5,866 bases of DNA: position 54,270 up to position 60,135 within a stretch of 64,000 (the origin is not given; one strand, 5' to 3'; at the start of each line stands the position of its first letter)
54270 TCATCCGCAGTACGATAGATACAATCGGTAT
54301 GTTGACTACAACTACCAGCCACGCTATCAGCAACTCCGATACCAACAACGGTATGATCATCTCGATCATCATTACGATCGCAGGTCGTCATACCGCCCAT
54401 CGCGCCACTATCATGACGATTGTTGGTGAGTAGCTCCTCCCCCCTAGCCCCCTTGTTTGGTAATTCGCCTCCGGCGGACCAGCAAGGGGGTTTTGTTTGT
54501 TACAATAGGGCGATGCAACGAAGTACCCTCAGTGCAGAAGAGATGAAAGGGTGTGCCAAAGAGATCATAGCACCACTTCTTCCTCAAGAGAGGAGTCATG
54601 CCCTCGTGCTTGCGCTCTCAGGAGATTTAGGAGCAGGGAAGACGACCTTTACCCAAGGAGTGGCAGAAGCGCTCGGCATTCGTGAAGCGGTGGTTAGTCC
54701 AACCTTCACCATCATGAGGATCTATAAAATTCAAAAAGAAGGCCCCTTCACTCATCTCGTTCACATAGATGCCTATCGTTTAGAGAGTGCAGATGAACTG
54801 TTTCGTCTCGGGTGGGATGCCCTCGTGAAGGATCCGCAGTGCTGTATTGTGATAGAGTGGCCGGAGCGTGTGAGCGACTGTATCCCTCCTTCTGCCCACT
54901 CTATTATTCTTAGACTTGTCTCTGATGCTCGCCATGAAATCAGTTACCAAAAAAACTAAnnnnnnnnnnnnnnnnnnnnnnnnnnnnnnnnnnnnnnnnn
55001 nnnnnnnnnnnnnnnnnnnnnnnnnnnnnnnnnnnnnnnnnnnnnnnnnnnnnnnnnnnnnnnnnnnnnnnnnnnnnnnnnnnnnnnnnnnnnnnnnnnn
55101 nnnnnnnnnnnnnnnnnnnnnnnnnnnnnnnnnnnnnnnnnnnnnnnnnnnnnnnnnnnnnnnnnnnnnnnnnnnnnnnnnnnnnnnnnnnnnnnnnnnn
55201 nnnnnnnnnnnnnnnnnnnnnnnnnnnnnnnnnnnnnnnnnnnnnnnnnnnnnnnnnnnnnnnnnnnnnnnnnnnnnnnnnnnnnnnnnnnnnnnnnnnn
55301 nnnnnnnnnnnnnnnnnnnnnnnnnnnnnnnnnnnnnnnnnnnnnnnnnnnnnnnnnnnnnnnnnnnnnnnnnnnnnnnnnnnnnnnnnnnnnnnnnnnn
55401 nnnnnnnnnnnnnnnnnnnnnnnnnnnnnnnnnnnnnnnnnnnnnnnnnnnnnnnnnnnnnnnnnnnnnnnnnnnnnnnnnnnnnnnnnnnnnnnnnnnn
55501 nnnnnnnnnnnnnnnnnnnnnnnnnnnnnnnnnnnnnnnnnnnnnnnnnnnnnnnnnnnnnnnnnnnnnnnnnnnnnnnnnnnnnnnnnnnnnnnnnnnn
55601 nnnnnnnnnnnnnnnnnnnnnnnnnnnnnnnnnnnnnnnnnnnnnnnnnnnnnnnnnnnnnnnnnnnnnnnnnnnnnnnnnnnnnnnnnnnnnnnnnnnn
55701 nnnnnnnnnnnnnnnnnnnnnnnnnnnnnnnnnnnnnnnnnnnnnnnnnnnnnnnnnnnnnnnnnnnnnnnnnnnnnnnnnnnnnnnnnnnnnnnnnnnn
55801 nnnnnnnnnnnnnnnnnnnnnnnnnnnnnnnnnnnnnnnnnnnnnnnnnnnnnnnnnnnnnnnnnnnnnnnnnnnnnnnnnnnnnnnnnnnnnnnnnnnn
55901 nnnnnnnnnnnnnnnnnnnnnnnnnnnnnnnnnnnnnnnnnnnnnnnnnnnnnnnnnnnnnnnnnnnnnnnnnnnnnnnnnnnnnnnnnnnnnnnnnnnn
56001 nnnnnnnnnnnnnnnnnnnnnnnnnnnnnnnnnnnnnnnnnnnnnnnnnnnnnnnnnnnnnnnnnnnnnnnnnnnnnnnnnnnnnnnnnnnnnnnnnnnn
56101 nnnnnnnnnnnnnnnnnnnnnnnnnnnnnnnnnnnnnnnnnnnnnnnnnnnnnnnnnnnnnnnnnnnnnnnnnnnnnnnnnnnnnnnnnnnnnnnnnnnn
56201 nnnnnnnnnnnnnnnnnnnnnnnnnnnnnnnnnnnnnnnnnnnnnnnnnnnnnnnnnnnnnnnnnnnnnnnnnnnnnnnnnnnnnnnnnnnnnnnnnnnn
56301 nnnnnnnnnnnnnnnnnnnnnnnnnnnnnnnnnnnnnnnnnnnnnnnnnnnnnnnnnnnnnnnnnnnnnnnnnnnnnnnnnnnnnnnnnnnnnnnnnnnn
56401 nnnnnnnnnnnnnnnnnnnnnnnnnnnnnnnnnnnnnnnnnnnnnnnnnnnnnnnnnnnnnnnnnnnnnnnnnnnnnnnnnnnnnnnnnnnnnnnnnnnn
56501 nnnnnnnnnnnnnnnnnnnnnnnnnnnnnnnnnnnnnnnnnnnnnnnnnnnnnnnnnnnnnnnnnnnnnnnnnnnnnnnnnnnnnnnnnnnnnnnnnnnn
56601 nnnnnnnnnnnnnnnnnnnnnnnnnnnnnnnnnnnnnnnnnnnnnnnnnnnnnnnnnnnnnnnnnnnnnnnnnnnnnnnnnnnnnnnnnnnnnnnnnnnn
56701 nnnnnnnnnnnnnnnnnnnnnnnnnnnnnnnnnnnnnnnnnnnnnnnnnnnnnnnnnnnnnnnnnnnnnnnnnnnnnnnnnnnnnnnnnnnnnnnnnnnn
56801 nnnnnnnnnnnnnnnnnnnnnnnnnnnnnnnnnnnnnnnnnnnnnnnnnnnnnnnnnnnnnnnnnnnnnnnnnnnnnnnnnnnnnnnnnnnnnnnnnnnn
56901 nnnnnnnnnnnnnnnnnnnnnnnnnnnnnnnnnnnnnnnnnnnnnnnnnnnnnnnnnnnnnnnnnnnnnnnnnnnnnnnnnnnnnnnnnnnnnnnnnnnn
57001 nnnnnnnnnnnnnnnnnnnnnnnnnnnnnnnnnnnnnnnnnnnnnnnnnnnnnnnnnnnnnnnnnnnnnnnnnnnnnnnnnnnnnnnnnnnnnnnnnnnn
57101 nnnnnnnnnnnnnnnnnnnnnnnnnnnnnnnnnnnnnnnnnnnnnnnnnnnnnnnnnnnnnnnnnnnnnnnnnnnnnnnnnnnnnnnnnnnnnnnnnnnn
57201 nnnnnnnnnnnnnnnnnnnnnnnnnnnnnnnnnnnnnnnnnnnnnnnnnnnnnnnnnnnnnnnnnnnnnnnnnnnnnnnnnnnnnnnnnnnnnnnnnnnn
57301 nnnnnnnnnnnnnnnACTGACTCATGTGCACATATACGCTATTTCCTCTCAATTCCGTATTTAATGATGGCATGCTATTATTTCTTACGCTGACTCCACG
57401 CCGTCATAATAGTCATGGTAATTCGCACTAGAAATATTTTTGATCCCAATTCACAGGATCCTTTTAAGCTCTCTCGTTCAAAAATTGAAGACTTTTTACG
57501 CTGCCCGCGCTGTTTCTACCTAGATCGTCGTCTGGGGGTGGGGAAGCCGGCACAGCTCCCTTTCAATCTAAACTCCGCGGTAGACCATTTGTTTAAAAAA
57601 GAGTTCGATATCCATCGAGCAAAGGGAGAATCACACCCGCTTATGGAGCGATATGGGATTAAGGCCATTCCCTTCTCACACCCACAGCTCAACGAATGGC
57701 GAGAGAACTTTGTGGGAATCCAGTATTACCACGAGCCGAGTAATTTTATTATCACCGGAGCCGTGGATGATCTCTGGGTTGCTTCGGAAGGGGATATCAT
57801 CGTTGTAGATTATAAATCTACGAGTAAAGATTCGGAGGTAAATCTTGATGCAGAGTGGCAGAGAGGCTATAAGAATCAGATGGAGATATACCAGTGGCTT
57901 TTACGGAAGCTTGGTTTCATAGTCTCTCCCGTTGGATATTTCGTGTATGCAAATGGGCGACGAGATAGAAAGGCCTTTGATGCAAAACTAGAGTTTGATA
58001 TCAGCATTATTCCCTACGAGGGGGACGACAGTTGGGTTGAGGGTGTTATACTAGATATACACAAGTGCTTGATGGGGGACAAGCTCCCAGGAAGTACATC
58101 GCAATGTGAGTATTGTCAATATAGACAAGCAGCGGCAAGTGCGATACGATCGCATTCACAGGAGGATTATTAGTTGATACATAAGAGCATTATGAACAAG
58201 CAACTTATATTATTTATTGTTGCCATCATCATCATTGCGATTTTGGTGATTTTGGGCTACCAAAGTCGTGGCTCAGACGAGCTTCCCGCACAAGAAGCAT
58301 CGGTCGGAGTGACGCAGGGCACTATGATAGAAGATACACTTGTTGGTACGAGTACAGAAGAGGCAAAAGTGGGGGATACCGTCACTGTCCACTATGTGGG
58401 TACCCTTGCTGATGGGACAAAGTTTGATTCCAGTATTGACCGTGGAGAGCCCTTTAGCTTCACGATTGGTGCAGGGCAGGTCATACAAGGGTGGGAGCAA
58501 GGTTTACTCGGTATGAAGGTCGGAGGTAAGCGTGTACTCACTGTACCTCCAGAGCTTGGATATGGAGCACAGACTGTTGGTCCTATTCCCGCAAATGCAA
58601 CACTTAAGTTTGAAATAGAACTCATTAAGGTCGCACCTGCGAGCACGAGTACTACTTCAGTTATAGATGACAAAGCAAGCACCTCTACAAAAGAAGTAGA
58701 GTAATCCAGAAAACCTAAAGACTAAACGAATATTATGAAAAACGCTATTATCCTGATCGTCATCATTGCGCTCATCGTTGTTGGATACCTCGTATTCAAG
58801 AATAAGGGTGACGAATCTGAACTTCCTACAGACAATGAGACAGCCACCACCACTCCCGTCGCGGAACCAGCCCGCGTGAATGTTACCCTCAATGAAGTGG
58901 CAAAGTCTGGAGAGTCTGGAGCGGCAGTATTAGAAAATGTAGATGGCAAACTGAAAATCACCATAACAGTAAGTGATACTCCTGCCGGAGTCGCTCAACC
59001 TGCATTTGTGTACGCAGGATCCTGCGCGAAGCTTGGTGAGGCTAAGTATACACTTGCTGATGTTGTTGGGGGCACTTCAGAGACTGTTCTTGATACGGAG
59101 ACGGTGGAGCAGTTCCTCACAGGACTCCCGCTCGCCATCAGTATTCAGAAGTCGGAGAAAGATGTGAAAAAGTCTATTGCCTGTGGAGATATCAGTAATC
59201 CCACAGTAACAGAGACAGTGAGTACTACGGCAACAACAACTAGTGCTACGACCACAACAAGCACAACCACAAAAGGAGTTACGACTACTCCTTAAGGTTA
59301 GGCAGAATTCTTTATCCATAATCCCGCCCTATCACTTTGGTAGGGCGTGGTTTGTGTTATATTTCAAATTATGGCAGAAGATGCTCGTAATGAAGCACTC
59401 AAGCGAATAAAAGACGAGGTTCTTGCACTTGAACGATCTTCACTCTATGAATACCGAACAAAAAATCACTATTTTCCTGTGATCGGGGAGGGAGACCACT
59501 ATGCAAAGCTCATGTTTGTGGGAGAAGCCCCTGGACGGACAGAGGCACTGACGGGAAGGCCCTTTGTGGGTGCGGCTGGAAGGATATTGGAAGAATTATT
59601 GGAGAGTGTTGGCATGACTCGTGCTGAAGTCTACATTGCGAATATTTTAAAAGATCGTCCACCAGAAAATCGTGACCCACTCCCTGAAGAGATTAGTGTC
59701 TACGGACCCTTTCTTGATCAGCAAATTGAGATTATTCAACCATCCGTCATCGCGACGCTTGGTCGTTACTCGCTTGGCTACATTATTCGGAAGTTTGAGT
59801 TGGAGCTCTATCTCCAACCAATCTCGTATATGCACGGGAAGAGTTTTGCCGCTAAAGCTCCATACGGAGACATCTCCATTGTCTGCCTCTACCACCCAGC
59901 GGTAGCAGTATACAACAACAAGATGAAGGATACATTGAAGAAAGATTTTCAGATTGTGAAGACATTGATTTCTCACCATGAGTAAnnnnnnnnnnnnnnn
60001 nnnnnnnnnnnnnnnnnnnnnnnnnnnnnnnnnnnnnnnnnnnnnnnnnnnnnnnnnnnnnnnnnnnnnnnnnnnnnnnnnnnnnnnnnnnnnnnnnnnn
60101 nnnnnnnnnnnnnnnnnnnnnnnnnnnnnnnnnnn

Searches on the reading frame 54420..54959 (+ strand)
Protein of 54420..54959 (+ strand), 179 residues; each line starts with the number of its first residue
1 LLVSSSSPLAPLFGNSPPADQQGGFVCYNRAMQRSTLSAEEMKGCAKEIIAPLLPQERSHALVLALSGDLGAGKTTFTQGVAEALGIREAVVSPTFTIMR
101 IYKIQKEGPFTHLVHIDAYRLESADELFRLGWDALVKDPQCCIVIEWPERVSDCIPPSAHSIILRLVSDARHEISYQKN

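Call 49: search_protein_families(library=pfam, max_evalue=0.00001, proteins=[window:54420-54959:+])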
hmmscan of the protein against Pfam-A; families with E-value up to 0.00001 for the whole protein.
window:54420-54959:+ (179 aa): 1 family
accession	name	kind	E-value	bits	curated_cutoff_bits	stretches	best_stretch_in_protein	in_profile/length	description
PF02367.23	TsaE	-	4.8e-33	114.3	26.6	1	38-164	3-118/128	Threonylcarbamoyl adenosine biosynthesis protein TsaE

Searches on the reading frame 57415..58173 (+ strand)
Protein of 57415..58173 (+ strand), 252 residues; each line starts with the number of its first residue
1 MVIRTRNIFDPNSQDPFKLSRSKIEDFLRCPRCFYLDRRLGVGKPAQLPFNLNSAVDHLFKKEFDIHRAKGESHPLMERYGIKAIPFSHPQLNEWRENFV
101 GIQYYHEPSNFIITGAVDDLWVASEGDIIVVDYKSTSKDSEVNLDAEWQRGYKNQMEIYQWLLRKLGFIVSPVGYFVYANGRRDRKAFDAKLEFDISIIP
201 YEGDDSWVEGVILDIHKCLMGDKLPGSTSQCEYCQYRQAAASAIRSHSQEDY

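Call 49: search_protein_families(library=pfam, max_evalue=0.00001, proteins=[window:57415-58173:+])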
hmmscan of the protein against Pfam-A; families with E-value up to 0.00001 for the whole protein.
window:57415-58173:+ (252 aa): 1 family
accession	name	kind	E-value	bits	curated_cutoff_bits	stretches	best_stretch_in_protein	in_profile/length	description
PF12705.13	PDDEXK_1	-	1.9e-14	54.6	22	1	91-238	99-244/247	PD-(D/E)XK nuclease superfamily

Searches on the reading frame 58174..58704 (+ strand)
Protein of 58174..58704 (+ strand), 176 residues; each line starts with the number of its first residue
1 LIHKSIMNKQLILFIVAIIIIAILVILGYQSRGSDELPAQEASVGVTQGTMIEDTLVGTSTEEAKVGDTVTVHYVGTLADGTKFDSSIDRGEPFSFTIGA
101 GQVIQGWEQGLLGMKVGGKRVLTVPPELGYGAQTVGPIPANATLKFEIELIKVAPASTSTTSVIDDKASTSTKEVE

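Call 49: search_protein_families(library=pfam, max_evalue=0.00001, proteins=[window:58174-58704:+])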
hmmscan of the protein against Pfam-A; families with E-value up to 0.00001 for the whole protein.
window:58174-58704:+ (176 aa): 1 family
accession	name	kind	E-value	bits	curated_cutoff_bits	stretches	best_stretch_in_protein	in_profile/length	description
PF00254.34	FKBP_C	-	2.5e-38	130.7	21.1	1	62-151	3-94/94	FKBP-type peptidyl-prolyl cis-trans isomerase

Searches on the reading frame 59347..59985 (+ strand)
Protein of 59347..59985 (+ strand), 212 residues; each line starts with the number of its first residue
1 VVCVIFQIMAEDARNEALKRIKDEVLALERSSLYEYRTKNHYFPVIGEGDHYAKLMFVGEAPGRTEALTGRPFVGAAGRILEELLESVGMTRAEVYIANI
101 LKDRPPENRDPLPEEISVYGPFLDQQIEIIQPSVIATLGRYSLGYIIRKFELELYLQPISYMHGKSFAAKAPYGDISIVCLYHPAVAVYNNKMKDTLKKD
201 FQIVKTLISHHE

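Call 49: search_protein_families(library=pfam, max_evalue=0.00001, proteins=[window:59347-59985:+])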
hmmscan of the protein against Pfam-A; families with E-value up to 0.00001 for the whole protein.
window:59347-59985:+ (212 aa): 1 family
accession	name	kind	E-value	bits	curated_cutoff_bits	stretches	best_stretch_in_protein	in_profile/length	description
PF03167.25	UDG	-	5.7e-29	101.4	24.3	1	47-196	2-131/141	Uracil DNA glycosylase superfamily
